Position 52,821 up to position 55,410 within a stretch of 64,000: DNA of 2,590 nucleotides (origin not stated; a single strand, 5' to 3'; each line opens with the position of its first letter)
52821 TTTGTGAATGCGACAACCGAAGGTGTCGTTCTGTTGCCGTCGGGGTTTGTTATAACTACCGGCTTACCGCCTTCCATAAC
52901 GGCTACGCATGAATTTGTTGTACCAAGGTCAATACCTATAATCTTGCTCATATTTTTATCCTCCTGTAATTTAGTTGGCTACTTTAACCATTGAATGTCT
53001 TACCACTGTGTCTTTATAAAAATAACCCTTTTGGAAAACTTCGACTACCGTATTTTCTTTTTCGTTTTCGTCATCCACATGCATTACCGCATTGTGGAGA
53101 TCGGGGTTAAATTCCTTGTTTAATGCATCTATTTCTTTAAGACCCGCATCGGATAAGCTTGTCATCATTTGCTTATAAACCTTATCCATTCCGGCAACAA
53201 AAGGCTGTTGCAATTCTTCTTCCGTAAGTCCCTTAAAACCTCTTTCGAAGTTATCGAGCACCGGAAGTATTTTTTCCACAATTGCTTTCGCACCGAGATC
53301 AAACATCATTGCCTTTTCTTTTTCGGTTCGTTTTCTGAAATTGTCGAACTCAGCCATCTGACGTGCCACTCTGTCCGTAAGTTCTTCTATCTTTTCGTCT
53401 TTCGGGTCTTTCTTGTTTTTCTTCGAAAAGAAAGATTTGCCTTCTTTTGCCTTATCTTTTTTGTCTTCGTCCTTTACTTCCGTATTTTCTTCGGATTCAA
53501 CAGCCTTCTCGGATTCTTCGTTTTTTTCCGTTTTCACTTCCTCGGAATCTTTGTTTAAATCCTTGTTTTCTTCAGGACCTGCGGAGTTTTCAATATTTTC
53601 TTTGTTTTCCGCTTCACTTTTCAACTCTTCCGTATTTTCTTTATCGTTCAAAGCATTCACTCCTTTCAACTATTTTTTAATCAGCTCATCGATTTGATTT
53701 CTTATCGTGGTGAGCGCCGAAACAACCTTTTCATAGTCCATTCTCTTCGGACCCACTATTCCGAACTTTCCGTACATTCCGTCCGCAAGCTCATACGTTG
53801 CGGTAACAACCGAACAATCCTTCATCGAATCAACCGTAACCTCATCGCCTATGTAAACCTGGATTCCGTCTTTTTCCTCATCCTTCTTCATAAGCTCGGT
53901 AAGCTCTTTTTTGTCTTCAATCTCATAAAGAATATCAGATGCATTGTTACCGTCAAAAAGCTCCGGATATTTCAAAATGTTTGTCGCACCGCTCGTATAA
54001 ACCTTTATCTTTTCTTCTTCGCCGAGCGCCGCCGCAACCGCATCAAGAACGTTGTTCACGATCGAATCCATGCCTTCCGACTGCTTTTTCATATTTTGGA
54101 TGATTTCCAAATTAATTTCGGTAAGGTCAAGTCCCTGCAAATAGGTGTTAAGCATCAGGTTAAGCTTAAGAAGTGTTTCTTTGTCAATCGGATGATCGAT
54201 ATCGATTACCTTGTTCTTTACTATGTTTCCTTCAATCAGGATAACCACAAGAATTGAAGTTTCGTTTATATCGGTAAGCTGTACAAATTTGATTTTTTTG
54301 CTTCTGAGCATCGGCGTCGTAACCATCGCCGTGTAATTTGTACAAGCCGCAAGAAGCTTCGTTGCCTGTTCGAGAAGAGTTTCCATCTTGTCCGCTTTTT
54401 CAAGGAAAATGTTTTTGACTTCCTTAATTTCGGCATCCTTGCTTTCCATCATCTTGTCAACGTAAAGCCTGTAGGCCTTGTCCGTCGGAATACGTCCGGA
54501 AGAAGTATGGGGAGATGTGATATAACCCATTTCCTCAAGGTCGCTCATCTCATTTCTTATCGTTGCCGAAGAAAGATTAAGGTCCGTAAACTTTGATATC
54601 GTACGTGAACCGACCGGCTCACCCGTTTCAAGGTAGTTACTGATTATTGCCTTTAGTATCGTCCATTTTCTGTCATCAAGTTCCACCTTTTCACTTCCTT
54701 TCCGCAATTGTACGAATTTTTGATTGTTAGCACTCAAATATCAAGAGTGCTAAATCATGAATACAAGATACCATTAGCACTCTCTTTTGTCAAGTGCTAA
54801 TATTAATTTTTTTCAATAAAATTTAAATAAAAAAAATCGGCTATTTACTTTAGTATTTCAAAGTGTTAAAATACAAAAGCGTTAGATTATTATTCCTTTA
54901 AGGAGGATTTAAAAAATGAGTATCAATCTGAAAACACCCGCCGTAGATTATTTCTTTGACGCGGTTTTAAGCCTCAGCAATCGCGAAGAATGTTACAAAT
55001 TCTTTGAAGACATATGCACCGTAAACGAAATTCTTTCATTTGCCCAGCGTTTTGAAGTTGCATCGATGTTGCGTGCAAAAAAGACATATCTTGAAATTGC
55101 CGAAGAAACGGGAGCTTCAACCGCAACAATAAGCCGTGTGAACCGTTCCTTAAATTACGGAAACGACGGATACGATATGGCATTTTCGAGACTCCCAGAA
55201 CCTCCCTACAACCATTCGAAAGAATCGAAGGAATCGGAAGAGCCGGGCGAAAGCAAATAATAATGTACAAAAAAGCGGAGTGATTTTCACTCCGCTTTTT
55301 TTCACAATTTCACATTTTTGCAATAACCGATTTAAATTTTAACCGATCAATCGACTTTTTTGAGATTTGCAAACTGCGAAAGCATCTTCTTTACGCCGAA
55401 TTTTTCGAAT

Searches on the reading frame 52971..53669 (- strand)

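Call 99: search_protein_families(library=pfam, proteins=[window:52971-53669:-], max_evalue=0.00001)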
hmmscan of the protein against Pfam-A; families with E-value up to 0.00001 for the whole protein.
window:52971-53669:- (232 aa): 1 family
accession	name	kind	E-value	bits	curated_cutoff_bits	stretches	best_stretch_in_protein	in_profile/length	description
PF01025.24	GrpE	-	1.3e-40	139.3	25.8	1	72-231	5-164/165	GrpE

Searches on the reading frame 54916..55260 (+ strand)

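Call 99: search_protein_families(library=pfam, proteins=[window:54916-55260:+], max_evalue=0.00001)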
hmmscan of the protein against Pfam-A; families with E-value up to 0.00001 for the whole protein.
window:54916-55260:+ (114 aa): 1 family
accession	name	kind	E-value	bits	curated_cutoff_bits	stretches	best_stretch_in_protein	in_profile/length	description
PF01371.25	Trp_repressor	-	1e-31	109.3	27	1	10-93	3-87/88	Trp repressor protein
